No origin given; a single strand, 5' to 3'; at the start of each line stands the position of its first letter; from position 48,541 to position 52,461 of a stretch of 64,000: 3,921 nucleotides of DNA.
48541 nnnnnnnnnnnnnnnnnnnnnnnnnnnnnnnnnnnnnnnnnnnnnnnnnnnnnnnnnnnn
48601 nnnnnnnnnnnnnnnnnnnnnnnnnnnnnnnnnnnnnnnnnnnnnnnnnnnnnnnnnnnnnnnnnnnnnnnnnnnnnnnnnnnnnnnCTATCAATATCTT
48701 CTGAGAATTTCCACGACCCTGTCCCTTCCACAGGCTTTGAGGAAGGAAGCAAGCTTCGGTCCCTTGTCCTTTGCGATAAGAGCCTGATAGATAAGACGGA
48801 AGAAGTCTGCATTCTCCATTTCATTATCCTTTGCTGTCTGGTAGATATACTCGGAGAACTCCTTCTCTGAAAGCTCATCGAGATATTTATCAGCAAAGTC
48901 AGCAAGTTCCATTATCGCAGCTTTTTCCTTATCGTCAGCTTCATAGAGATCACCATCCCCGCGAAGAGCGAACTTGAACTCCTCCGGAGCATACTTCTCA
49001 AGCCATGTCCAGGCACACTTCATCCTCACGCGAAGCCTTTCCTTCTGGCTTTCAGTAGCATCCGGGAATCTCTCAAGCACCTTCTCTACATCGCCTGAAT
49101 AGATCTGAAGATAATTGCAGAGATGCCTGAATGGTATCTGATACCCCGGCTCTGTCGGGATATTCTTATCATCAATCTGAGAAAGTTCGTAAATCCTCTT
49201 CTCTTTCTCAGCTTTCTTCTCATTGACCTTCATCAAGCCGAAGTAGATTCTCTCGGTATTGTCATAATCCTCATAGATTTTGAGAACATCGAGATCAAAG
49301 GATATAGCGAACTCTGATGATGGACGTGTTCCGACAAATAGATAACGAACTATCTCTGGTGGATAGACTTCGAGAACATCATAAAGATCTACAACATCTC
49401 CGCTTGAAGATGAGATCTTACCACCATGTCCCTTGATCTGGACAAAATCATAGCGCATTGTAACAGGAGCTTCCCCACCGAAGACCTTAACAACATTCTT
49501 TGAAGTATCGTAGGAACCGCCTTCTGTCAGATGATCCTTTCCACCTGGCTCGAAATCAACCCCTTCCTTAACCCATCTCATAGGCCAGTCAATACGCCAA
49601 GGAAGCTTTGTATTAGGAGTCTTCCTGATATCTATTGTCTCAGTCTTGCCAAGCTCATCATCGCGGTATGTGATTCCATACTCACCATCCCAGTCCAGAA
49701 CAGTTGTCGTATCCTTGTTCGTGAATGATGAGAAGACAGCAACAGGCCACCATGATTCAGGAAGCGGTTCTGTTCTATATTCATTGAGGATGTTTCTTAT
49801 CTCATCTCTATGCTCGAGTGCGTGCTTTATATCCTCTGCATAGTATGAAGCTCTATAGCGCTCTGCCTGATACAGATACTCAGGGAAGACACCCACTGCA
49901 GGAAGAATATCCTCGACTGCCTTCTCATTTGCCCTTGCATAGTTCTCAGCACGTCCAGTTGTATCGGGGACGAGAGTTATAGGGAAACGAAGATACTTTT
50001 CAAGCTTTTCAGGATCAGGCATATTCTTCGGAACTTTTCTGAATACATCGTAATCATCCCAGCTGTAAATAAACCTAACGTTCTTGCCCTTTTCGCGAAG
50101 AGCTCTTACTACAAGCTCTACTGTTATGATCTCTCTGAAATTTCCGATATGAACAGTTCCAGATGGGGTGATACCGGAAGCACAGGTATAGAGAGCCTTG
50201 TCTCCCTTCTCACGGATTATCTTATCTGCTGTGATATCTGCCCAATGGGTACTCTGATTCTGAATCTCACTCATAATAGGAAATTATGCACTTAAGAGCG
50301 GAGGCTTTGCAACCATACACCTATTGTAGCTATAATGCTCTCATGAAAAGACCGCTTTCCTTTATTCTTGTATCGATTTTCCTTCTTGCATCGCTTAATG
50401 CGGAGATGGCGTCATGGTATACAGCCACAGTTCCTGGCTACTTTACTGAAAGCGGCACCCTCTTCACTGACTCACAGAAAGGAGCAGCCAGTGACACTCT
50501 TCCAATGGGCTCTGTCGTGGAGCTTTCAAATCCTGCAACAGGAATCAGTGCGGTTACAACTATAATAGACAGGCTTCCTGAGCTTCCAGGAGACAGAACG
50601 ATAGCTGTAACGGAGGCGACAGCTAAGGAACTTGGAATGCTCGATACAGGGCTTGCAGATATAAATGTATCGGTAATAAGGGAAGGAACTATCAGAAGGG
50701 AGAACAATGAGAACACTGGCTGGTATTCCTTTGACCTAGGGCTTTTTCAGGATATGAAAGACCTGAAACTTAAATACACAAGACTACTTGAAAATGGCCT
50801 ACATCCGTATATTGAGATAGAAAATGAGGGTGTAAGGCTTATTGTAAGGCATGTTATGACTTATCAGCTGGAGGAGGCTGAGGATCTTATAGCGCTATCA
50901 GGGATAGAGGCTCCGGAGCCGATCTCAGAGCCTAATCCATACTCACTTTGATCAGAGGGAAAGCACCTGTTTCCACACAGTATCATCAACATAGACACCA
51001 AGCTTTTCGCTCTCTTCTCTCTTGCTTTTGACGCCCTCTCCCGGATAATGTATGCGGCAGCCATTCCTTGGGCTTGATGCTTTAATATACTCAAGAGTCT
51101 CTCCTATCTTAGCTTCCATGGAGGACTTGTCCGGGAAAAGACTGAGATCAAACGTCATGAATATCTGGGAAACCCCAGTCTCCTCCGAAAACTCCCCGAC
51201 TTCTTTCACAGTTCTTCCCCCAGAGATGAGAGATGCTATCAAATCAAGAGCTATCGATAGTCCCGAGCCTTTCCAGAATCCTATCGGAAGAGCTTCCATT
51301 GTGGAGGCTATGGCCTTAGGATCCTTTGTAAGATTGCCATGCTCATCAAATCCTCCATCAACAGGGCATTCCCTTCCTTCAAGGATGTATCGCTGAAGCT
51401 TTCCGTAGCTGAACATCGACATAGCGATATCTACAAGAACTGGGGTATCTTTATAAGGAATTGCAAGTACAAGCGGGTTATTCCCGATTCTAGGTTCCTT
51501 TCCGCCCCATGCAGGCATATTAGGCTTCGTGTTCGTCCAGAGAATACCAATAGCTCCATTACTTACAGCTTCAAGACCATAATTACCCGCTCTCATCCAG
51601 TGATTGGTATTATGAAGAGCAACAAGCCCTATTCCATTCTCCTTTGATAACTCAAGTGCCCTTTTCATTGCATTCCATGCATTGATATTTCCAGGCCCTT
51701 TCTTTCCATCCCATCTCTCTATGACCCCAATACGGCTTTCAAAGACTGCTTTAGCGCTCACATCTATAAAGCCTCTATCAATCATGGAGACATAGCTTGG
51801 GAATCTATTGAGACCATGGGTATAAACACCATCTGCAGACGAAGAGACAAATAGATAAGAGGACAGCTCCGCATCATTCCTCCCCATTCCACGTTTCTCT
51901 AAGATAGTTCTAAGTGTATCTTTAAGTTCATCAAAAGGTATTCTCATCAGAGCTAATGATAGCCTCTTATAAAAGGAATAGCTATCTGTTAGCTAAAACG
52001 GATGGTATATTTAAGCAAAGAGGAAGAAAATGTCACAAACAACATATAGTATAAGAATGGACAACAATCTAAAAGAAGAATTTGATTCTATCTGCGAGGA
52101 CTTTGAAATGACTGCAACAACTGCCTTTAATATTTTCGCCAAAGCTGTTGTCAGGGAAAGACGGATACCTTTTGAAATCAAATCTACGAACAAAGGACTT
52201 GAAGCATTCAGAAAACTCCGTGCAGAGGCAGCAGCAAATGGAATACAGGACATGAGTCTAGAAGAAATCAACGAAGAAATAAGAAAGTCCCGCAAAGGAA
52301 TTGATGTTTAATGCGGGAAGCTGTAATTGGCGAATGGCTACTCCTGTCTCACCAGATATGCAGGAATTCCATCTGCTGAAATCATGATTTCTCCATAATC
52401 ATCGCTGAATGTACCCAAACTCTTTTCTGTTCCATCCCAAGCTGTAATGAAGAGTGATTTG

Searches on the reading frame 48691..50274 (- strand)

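Call 73: search_protein_families(library=pfam, proteins=[window:48691-50274:-], max_evalue=0.00001)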
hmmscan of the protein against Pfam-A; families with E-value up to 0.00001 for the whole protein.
window:48691-50274:- (527 aa): 3 families
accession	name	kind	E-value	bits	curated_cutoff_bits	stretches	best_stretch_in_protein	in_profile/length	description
PF01921.24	tRNA-synt_1f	-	2.5e-125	418.6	27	1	9-367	1-359/360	tRNA synthetases class I (K)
PF01406.26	tRNA-synt_1e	-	5.6e-08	33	27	0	25-76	9-58/301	tRNA synthetases class I (C) catalytic domain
PF09334.17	tRNA-synt_1g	-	8.9e-08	31.7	20.1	0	37-75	10-48/391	tRNA synthetases class I (M)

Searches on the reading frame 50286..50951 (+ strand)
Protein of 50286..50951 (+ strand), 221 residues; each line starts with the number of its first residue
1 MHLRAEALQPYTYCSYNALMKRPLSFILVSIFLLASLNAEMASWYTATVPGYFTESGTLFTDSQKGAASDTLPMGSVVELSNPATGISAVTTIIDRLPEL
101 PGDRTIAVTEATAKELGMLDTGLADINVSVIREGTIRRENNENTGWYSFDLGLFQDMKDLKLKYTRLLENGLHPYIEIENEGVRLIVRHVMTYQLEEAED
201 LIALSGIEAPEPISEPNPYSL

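Call 73: search_protein_families(library=pfam, proteins=[window:50286-50951:+], max_evalue=0.00001)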
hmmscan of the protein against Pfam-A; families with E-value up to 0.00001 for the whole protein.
window:50286-50951:+ (221 aa): 1 family
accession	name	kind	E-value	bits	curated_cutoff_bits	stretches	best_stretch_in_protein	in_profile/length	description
PF03330.24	DPBB_1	-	3.1e-06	27.8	28.8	1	41-127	5-82/83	Lytic transglycolase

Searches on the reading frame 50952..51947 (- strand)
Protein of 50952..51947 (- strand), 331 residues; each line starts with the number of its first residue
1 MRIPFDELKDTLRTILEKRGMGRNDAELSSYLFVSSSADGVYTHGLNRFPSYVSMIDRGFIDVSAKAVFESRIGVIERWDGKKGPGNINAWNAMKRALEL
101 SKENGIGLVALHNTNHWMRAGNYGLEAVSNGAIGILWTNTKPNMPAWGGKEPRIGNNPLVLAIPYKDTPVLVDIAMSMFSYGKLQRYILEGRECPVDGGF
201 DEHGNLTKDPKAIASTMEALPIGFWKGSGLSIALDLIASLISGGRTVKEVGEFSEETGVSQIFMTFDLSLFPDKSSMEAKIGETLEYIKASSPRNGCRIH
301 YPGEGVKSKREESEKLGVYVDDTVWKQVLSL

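Call 73: search_protein_families(library=pfam, proteins=[window:50952-51947:-], max_evalue=0.00001)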
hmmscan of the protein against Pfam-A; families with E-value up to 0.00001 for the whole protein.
window:50952-51947:- (331 aa): 1 family
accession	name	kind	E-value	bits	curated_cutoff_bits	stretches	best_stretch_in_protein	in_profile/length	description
PF02615.19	Ldh_2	-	3.4e-99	332.6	38.8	1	3-328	1-332/333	Malate/L-lactate dehydrogenase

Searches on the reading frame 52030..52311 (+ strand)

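Call 73: search_protein_families(library=pfam, proteins=[window:52030-52311:+], max_evalue=0.00001)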
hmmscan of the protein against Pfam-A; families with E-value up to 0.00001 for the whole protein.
window:52030-52311:+ (93 aa): 1 family
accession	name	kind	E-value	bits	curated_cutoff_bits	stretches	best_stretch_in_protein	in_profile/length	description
PF04221.18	RelB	-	3.8e-10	40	22.4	1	7-71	5-69/82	RelB antitoxin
